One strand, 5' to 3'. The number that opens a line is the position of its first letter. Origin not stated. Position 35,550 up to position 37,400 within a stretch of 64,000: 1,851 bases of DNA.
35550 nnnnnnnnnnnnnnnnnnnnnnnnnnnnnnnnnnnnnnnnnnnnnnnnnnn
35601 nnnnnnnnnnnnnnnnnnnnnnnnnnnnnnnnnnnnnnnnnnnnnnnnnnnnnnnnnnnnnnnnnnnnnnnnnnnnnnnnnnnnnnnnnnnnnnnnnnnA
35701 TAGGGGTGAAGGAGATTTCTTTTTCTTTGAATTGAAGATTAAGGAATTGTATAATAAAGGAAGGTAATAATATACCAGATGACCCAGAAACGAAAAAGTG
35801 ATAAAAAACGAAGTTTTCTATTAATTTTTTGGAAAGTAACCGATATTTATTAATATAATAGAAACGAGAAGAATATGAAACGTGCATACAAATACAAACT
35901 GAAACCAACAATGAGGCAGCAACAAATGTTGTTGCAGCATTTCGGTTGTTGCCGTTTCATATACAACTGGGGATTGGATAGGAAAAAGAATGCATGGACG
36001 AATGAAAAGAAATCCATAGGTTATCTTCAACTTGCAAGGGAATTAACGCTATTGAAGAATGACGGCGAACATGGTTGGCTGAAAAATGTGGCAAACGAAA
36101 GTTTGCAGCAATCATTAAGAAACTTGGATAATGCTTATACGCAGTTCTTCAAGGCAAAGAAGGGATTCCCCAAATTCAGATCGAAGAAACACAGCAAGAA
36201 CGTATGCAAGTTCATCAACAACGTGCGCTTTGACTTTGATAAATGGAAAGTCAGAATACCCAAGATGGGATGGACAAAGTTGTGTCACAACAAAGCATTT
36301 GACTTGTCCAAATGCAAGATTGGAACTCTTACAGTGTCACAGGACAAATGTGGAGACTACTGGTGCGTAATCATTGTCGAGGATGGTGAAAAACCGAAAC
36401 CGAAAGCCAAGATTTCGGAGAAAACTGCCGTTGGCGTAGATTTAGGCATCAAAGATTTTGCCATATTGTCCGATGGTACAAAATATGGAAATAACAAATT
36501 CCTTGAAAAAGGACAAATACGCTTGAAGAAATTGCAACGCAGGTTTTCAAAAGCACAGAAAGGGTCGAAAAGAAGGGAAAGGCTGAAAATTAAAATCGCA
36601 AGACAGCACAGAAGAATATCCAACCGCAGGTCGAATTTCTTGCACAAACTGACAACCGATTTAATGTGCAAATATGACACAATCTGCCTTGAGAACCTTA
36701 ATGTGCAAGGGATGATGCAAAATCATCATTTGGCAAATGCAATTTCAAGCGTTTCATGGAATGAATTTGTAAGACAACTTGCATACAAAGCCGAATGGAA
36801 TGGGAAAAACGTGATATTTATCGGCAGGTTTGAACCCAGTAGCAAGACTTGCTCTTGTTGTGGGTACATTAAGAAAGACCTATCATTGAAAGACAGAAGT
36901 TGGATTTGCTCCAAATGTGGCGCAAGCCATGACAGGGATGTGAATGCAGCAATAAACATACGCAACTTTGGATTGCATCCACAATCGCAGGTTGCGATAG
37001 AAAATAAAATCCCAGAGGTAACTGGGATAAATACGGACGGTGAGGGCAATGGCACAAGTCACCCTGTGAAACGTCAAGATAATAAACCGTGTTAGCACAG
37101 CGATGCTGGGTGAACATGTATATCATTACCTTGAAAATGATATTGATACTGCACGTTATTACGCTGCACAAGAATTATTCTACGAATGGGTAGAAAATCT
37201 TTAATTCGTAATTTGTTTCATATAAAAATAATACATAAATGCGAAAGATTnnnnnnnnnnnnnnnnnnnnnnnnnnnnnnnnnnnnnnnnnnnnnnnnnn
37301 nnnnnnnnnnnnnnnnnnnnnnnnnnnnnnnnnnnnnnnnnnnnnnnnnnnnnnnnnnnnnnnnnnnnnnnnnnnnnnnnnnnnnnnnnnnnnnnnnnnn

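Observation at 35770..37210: Solo TnpB (IS200/IS605 family) with a predicted omega-RNA inside a phage-like genome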

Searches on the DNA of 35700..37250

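Call 75: search_rna_families(source=window, start=35700, end=37250, threshold=evalue, max_evalue=1)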
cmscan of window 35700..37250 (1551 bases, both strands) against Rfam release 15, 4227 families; matches with E-value up to 1: 1.
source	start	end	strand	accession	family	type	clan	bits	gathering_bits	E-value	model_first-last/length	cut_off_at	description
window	36138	36222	-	RF01506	Afu_294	Gene; snRNA; snoRNA; CD-box;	-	23.7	43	0.056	1-83/83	no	A. fumigatus snoRNA Afu_294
